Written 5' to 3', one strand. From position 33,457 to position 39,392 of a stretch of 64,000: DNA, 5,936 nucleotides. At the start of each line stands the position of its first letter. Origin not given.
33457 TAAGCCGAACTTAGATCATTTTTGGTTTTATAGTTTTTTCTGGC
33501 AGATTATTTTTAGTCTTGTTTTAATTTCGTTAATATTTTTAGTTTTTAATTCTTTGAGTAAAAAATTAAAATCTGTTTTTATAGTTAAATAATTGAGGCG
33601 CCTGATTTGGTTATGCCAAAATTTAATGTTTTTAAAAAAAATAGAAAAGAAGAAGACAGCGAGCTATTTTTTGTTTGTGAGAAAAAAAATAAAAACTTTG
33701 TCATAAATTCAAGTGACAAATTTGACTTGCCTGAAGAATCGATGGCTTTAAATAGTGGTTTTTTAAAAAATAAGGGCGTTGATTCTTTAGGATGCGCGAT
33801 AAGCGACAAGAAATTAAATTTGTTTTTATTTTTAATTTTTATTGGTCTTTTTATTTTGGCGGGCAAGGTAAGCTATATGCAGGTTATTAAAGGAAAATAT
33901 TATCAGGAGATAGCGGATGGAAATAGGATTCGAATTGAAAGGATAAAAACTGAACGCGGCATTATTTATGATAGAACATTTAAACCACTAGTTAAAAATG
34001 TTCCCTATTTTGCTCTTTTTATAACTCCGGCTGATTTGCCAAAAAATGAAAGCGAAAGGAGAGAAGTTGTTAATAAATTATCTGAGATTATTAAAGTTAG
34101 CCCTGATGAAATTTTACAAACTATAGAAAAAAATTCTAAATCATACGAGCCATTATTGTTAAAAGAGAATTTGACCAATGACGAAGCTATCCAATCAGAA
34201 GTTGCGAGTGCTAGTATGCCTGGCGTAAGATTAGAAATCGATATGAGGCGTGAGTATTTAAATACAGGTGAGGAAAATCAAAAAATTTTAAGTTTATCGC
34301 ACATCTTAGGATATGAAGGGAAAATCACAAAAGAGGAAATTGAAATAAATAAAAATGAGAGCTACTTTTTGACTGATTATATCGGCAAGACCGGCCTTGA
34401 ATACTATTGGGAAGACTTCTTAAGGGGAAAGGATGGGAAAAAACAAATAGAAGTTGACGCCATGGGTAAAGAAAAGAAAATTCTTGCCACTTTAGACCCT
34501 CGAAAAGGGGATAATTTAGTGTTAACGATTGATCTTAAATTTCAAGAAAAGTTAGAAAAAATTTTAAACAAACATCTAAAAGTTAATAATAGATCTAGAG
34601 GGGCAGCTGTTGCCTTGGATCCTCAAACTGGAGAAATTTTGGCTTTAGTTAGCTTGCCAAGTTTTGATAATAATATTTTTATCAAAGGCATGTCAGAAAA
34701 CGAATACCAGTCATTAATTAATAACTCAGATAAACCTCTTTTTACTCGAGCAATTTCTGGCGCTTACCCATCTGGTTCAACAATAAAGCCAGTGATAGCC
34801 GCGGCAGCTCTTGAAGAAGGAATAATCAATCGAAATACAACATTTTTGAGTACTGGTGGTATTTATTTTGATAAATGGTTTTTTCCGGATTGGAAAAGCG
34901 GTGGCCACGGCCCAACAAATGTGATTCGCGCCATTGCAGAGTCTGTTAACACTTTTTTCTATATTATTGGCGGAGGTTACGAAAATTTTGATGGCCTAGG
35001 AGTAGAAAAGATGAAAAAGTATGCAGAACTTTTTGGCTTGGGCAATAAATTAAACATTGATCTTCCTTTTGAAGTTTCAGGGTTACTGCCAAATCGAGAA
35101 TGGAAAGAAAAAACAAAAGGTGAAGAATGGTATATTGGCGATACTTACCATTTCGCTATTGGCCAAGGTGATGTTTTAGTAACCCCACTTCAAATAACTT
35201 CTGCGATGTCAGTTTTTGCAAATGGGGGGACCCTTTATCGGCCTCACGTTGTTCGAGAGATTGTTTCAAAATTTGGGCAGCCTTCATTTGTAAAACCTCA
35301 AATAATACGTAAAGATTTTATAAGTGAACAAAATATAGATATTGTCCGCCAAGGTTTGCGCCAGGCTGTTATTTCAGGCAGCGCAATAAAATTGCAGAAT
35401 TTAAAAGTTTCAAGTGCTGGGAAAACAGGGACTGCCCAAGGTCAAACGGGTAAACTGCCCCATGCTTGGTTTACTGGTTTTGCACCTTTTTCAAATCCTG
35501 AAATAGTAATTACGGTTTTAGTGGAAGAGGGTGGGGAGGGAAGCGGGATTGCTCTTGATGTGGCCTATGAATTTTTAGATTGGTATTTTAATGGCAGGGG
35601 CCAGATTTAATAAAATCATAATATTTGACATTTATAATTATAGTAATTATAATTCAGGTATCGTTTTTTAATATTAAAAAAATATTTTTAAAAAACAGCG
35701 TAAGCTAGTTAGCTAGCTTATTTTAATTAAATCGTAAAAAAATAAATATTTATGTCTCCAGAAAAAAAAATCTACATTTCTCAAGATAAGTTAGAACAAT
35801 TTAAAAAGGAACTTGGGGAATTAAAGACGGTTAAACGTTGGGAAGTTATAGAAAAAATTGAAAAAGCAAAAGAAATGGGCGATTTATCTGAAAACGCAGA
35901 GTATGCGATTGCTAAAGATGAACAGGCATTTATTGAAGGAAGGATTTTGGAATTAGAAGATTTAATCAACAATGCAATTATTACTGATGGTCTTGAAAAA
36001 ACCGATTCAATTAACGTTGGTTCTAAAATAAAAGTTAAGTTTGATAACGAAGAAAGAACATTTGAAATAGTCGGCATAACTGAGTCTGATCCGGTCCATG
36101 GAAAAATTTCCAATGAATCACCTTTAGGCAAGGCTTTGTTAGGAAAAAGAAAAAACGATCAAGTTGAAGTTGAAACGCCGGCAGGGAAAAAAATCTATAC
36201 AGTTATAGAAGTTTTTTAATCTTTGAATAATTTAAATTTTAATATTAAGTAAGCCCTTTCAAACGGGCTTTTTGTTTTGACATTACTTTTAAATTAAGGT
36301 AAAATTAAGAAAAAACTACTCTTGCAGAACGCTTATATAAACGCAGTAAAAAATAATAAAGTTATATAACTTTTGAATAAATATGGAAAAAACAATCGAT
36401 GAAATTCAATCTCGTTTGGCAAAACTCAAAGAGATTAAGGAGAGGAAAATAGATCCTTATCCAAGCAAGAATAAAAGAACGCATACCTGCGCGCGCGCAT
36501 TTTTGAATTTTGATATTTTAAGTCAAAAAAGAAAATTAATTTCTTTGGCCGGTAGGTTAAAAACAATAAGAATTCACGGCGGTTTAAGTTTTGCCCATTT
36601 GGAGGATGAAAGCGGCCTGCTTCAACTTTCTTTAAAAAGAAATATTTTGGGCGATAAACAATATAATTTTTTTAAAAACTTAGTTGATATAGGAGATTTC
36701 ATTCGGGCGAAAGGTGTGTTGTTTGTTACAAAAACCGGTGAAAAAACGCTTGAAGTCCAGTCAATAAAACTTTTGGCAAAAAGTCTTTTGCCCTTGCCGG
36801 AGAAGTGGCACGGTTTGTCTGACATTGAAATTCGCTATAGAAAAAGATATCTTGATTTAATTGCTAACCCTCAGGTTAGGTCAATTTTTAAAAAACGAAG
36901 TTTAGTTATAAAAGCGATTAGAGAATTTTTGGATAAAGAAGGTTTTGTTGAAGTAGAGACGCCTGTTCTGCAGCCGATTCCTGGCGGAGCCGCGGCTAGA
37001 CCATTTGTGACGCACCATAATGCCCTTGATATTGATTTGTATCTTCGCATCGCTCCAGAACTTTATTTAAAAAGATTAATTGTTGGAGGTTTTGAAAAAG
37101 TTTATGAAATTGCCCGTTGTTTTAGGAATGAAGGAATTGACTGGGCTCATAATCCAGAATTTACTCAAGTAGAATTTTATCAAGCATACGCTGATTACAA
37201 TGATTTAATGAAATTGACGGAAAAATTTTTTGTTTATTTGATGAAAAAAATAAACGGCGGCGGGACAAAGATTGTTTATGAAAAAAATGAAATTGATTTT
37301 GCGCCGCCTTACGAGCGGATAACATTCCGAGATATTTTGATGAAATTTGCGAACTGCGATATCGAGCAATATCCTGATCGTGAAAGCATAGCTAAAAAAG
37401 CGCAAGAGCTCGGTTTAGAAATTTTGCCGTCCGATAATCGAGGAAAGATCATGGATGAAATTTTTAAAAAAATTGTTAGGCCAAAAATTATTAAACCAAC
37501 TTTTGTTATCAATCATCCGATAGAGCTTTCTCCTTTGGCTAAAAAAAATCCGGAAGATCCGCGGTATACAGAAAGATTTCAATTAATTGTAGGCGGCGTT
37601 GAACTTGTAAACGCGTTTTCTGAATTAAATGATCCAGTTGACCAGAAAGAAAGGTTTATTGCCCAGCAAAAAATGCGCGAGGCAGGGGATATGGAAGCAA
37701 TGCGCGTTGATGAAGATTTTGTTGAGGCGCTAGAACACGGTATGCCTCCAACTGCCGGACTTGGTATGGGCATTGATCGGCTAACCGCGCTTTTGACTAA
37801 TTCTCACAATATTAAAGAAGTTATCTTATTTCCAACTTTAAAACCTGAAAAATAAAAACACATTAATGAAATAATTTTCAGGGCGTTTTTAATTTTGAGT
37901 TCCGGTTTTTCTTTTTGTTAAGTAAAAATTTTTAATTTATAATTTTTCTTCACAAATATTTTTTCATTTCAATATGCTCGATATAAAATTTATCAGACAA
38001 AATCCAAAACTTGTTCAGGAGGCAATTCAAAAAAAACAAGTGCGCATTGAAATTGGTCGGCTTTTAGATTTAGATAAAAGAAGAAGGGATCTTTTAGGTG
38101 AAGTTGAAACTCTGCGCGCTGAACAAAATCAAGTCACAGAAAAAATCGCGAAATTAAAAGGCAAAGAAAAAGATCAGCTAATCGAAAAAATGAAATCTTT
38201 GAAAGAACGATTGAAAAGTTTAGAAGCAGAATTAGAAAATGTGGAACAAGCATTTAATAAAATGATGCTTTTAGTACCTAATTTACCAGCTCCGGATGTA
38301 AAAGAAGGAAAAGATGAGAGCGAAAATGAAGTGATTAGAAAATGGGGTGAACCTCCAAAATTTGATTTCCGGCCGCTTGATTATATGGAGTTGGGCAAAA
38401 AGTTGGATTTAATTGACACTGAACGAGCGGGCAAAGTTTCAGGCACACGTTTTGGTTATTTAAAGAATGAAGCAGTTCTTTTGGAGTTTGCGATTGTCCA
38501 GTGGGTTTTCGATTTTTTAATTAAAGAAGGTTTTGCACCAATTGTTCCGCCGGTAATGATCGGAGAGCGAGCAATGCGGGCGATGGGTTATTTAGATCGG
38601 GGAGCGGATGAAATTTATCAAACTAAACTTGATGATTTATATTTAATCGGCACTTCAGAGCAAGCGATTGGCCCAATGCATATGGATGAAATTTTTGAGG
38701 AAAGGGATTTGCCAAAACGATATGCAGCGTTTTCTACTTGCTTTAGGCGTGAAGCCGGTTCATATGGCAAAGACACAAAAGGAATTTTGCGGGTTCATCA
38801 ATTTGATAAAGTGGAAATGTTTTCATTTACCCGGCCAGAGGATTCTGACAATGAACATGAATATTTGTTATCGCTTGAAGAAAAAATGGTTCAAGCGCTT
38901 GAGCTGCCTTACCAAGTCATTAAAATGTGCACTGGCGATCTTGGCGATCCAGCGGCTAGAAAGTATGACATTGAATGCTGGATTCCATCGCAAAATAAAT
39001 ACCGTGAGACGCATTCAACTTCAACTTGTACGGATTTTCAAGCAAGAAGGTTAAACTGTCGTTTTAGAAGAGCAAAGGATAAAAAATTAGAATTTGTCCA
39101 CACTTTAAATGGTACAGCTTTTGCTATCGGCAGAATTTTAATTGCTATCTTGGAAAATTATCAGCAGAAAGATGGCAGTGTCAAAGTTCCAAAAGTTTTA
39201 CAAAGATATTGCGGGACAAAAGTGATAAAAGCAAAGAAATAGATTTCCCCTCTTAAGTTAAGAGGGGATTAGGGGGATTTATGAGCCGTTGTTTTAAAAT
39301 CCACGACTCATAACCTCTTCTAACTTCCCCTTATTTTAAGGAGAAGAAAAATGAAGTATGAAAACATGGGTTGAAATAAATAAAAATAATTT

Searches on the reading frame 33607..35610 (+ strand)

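Call 89: search_protein_families(library=pfam, proteins=[window:33607-35610:+], max_evalue=0.00001)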
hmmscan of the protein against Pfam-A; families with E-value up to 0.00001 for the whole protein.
window:33607-35610:+ (667 aa): 2 families
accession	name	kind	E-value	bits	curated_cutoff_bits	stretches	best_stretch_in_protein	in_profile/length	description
PF00905.27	Transpeptidase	-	8e-64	216.1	22.1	1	332-656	1-297/299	Penicillin binding protein transpeptidase domain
PF03717.20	PBP_dimer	-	3.7e-35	122.4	24.4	1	113-289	2-175/180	Penicillin-binding Protein dimerisation domain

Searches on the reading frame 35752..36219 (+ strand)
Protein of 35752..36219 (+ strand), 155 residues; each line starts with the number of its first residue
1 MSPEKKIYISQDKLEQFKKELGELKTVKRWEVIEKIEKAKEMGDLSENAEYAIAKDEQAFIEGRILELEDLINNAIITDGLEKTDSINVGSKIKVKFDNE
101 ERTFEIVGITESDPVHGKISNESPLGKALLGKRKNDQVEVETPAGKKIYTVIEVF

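Call 89: search_protein_families(library=pfam, proteins=[window:35752-36219:+], max_evalue=0.00001)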
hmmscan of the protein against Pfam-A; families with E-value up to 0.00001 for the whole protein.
window:35752-36219:+ (155 aa): 2 families
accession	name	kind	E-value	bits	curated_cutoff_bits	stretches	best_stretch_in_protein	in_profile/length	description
PF03449.20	GreA_GreB_N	-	2.9e-24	85.5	24.5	1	7-77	1-71/71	Transcription elongation factor, N-terminal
PF01272.25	GreA_GreB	-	5.9e-24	84.3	26.9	1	83-154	2-75/77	Transcription elongation factor, GreA/GreB, C-term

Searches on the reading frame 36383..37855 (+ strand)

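Call 15: search_protein_families(library=pfam, proteins=[window:36383-37855:+], max_evalue=0.001)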
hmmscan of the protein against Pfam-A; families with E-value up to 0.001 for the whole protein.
window:36383-37855:+ (490 aa): 3 families
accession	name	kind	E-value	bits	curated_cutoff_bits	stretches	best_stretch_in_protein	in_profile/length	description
PF00152.25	tRNA-synt_2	-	3.4e-95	319.1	25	1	148-486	2-307/308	tRNA synthetases class II (D, K and N)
PF01336.31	tRNA_anti-codon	-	8.2e-14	51.7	27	1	54-131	2-75/75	OB-fold nucleic acid binding domain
PF01409.25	tRNA-synt_2d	-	2e-06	27.9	19.8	0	239-286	104-153/246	tRNA synthetases class II core domain (F)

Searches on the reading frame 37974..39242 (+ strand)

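Call 15: search_protein_families(library=pfam, proteins=[window:37974-39242:+], max_evalue=0.001)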
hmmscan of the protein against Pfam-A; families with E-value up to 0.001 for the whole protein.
window:37974-39242:+ (422 aa): 3 families
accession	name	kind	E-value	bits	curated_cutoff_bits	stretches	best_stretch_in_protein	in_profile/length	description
PF00587.30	tRNA-synt_2b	-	4.6e-39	134.8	29.3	1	219-396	8-179/179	tRNA synthetase class II core domain (G, H, P, S and T)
PF02403.27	Seryl_tRNA_N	-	1.9e-26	92.8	28.2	1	1-105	1-108/108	Seryl-tRNA synthetase N-terminal domain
PF04513.17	Baculo_PEP_C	-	0.00062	20.3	38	1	27-111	44-125/140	Baculovirus polyhedron envelope protein, PEP, C terminus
